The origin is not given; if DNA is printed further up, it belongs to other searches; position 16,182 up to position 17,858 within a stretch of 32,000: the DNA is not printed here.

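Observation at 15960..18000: Sharply AT-rich 2-kb island carrying a lone exonuclease-coiled-coil-HTH fusion gene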

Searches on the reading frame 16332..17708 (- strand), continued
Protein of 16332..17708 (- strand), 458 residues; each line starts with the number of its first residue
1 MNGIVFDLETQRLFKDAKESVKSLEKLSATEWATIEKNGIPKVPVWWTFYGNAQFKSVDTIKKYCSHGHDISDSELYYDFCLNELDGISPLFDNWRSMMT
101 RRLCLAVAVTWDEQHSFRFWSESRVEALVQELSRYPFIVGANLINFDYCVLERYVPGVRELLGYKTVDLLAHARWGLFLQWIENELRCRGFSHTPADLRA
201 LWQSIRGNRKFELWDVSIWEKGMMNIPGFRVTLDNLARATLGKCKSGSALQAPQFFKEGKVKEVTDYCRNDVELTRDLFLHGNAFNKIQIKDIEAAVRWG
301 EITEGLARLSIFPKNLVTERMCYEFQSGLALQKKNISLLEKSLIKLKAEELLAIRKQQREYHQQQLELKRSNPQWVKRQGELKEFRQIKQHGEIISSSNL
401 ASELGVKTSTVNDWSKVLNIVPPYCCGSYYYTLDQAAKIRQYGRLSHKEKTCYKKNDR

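Call 65: search_protein_families(library=pfam, proteins=[L092:1911-5969:+, L091:9330-9938:+, L091:11574-11933:+, L091:12249-13118:+, L002:3183-3743:+, L002:1347-1625:+, L092:7504-7884:-], max_evalue=0.01)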
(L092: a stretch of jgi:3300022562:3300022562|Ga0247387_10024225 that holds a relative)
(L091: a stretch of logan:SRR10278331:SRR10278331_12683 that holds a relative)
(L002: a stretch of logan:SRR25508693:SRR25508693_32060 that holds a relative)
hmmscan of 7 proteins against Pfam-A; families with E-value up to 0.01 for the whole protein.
L092:1911-5969:+ (1352 aa): 7 families
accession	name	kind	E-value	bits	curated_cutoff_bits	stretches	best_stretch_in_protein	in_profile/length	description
PF14280.11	DUF4365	-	3.7e-11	43.7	24.3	1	48-181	7-130/139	Domain of unknown function (DUF4365)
PF13428.12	TPR_14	-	0.00024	21.9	23.5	0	364-389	1-26/44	Tetratricopeptide repeat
PF07719.23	TPR_2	-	0.00033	21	27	0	294-325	1-32/34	Tetratricopeptide repeat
PF20698.3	PIN-TPR-GreABC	-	0.00053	20.7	27.8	0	993-1023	2-32/138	PIN domain associated with the TPR-GreAB-C-PIN system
PF12895.13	ANAPC3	-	0.0064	17.2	27.2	0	360-390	19-49/82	Anaphase-promoting complex, cyclosome, subunit 3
PF25062.1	ARM_TT21_N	-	0.0078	16.4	40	0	713-767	4-57/222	Tetratricopeptide repeat protein 21 N-terminal ARM repeat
PF14559.12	TPR_19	-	0.0099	16.6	25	0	363-393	24-54/68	Tetratricopeptide repeat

L091:9330-9938:+ (202 aa): 1 family
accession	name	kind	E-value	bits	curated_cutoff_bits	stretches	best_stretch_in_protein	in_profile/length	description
PF00589.27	Phage_integrase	-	9.4e-15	55.2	27.1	1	30-181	2-167/172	Phage integrase family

L091:11574-11933:+ (119 aa): 0 families

L091:12249-13118:+ (289 aa): 0 families

L002:3183-3743:+ (186 aa): 2 families
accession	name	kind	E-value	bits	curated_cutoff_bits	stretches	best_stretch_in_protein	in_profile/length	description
PF03070.21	TENA_THI-4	-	0.0053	17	22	1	110-151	148-189/210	TENA/THI-4/PQQC family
PF00456.26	Transketolase_N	-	0.0057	16.1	22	1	59-151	214-301/334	Transketolase, thiamine diphosphate binding domain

L002:1347-1625:+ (92 aa): 0 families

L092:7504-7884:- (126 aa): 0 families

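Call 72: find_homologous_proteins(query=P0023, max_evalue=1e-100)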
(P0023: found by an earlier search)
Query P0023 (356 aa): 6161 proteins with E <= 1e-100 among 8000 candidates; the best 120 are listed.
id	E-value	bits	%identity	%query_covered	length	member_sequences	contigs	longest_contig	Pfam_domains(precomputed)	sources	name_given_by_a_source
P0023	2.1e-229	778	100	100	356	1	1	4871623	PF01926.30,PF06071.20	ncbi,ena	-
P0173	9.4e-216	733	93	100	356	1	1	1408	PF01926.30,PF06071.20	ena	-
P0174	1.2e-202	690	87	100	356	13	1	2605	PF01926.30,PF06071.20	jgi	jgi:GTP-binding protein YchF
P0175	2.9e-201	686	86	100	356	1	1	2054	PF01926.30,PF06071.20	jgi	jgi:GTP-binding protein YchF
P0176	2.8e-200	683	85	100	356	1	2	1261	PF01926.30,PF06071.20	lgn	-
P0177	3.8e-199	679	84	100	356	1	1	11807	PF01926.30,PF06071.20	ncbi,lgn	-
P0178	4.1e-199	679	84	100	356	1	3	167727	PF01926.30,PF06071.20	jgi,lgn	jgi:GTP-binding protein YchF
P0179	6.5e-198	675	84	100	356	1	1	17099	PF01926.30,PF06071.20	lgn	-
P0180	9.7e-198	674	83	100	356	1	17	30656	PF01926.30,PF06071.20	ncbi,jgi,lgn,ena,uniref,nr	ncbi:MAG: redox-regulated ATPase YchF [Chloroflexota bacterium]|jgi:hypothetical protein|uniref:redo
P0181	9.8e-198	674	83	100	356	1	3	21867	PF01926.30,PF06071.20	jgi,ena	-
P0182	2.2e-197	673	84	100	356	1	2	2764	PF01926.30,PF06071.20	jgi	jgi:GTP-binding protein YchF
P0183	2.5e-197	673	84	100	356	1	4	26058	PF01926.30,PF06071.20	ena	-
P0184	3.5e-197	672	84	100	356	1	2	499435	PF01926.30,PF06071.20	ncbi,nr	ncbi:MAG: ribosome-binding ATPase YchF [Bellilinea sp.]|nr:MAG: ribosome-binding ATPase YchF [Bellil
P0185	6.6e-197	672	84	100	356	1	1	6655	PF01926.30,PF06071.20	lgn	-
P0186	1.1e-196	671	83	100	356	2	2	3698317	PF01926.30,PF06071.20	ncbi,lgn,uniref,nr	ncbi:GTP-binding protein YchF [Bellilinea caldifistulae]|uniref:Ribosome-binding ATPase YchF n=1 Tax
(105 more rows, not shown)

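Call 73: find_encoding_contigs(protein=P0178, flank=8000, max_places=1)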
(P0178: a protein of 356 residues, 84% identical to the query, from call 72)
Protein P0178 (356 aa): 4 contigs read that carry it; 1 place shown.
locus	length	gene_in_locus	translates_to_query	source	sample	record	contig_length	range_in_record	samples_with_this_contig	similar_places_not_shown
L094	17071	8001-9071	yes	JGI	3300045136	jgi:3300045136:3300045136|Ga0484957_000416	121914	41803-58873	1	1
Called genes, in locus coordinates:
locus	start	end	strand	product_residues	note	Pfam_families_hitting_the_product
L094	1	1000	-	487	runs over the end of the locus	PF00128:Alpha-amylase, PF16657:Malt_amylase_C (weak)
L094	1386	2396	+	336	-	PF02608:Bmp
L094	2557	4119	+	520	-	PF00005:ABC_tran, PF13304:AAA_21 (faint), PF00005:ABC_tran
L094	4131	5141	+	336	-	PF02653:BPD_transp_2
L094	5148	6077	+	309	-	PF02653:BPD_transp_2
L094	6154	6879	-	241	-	-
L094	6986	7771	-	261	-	PF00459:Inositol_P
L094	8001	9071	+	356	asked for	PF01926:MMR_HSR1 (weak), PF06071:YchF-GTPase_C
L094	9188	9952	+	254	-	PF00702:Hydrolase, PF13344:Hydrolase_6, PF13419:HAD_2 (weak), PF13242:Hydrolase_like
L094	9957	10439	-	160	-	-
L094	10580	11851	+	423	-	PF00155:Aminotran_1_2, PF00266:Aminotran_5, PF01053:Cys_Met_Meta_PP (weak), PF00266:Aminotran_5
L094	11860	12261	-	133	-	PF17723:RHH_8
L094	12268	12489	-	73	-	-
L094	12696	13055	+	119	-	-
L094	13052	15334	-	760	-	PF07224:Chlorophyllase (weak), PF12740:PETase (faint)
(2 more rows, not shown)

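Call 74: find_encoding_contigs(protein=P0184, flank=8000, max_places=1)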
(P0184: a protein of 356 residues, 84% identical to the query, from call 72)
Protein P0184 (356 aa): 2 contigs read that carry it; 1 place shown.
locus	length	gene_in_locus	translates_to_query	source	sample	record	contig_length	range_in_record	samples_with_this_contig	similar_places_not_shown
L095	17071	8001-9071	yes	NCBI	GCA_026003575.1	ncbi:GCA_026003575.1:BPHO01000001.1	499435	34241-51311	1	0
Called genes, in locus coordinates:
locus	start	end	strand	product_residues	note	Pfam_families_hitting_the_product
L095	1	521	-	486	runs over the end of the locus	PF00128:Alpha-amylase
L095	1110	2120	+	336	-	PF02608:Bmp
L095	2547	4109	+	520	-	PF00005:ABC_tran, PF13304:AAA_21 (faint), PF00005:ABC_tran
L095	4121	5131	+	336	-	PF02653:BPD_transp_2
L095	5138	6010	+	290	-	PF02653:BPD_transp_2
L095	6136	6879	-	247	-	-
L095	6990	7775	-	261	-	PF00459:Inositol_P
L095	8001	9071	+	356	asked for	PF01926:MMR_HSR1 (weak), PF06071:YchF-GTPase_C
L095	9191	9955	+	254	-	PF00702:Hydrolase, PF13344:Hydrolase_6, PF13419:HAD_2 (weak), PF13242:Hydrolase_like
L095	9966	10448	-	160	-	-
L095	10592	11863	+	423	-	PF00155:Aminotran_1_2, PF00266:Aminotran_5, PF01053:Cys_Met_Meta_PP (weak), PF00266:Aminotran_5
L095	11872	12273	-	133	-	PF17723:RHH_8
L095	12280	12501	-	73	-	-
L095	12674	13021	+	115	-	-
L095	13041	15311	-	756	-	PF07224:Chlorophyllase (weak), PF12740:PETase (weak)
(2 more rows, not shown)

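Call 75: find_encoding_contigs(protein=P0186, flank=8000, max_places=1)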
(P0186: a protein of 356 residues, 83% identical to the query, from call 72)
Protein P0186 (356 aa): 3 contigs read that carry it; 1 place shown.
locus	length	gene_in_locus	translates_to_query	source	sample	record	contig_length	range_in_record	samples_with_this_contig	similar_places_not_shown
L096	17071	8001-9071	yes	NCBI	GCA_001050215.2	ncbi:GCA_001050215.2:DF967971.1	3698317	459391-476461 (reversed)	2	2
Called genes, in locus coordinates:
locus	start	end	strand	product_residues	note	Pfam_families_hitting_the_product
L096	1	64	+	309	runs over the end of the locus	PF02653:BPD_transp_2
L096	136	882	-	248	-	-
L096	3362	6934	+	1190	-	PF00149:Metallophos, PF09587:PGA_cap (faint), PF02872:5_nucleotid_C, PF00149:Metallophos, PF02872:5_nucleotid_C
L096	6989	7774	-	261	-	PF00459:Inositol_P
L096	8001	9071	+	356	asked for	PF01926:MMR_HSR1 (weak), PF06071:YchF-GTPase_C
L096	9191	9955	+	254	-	PF00702:Hydrolase, PF13344:Hydrolase_6, PF13419:HAD_2 (weak), PF13242:Hydrolase_like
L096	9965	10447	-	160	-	-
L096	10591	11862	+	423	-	PF00155:Aminotran_1_2, PF00266:Aminotran_5, PF01053:Cys_Met_Meta_PP (weak), PF00266:Aminotran_5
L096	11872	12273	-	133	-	PF17723:RHH_8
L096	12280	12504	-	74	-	-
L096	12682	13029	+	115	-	-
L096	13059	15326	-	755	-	PF07224:Chlorophyllase (weak), PF12740:PETase (weak)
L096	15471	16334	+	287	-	PF03602:Cons_hypoth95 (faint), PF01555:N6_N4_Mtase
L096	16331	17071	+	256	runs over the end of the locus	PF01048:PNP_UDP_1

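Call 76: find_encoding_contigs(protein=P0174, flank=5000, max_places=4)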
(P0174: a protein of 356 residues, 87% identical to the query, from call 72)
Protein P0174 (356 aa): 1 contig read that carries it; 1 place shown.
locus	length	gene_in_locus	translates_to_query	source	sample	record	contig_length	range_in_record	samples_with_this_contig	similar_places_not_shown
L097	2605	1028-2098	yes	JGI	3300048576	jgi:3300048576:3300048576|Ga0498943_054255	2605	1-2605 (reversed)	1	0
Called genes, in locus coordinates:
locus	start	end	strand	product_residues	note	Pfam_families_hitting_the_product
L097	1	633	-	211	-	?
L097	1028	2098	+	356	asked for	PF01926:MMR_HSR1 (weak), PF06071:YchF-GTPase_C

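Call 77: find_related_loci(query=P0024, collection=metagenome_contigs, flank=6000)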
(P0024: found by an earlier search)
Query P0024 (356 aa) in metagenome_contigs; peptide patterns used: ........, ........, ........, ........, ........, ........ (x = any residue, [..] = any of these).
37 stretches matched a pattern; 1 encode a relative of the query (tblastn E <= 1e-3); 1 distinct loci.
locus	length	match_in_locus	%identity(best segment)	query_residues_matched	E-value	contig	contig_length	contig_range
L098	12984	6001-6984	57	17-343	3e-124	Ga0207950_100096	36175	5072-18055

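Call 81: search_protein_families(library=pfam, proteins=[L098:4536-5423:+, L098:5459-6037:+, L098:6070-7041:+, L098:159-1514:+, L098:1520-3100:+], max_evalue=0.01)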
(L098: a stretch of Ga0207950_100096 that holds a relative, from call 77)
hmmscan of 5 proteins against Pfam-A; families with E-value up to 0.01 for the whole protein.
L098:4536-5423:+ (295 aa): 4 families
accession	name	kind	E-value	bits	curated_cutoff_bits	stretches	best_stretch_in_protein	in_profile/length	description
PF01680.23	SOR_SNZ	-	2.1e-107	358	27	1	8-213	2-207/207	SOR/SNZ family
PF05690.20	ThiG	-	4.2e-09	36.6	23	1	205-256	175-224/247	Thiazole biosynthesis protein ThiG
PF01207.24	Dus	-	0.00059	19.5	20.4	0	205-263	182-238/311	Dihydrouridine synthase (Dus)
PF17935.6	TetR_C_27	-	0.00065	20.2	26.1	1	236-271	61-96/106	Tetracyclin repressor-like, C-terminal domain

L098:5459-6037:+ (192 aa): 2 families
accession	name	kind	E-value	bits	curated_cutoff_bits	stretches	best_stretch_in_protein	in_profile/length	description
PF01174.25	SNO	-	1.8e-57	194.7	27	1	5-191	1-186/188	SNO glutamine amidotransferase family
PF07685.20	GATase_3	-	0.00048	20.2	27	1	24-89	25-94/196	CobB/CobQ-like glutamine amidotransferase domain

L098:6070-7041:+ (323 aa): 0 families

L098:159-1514:+ (451 aa): 0 families

L098:1520-3100:+ (526 aa): 1 family
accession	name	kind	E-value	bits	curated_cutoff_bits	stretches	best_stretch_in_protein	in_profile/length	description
PF13313.11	DUF4082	-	0.0012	19.3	28.4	1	291-355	52-109/143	Domain of unknown function (DUF4082)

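Call 88: search_dna_similar(query=window:16332-17708:-, collection=phages, mode=protein, max_evalue=0.001, max_rows=15)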
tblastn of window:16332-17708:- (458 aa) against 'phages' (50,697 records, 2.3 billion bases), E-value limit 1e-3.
No match.

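Call 89: search_dna_similar(query=window:16332-17708:-, collection=plasmids, mode=protein, max_evalue=0.001, max_rows=15)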
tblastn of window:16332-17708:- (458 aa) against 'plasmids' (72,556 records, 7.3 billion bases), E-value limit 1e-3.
No match.

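Call 90: find_related_loci(query=A4, collection=viral_contigs, flank=8000)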
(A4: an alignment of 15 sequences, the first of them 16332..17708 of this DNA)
Query A4 (458 aa) in viral_contigs; peptide patterns used: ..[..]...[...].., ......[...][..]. (x = any residue, [..] = any of these).
59 stretches matched a pattern, but none encodes a relative of the query by tblastn (E <= 1e-3).

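Call 91: search_solved_structures(query=P0024, max_evalue=1)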
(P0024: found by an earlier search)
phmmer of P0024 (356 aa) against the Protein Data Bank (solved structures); distinct sequences matched with E-value up to 1: 0.

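Call 92: search_protein_families(library=phrogs, proteins=[P0024], max_evalue=0.001)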
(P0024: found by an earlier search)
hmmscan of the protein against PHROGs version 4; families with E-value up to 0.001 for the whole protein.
P0024 (356 aa): 0 families
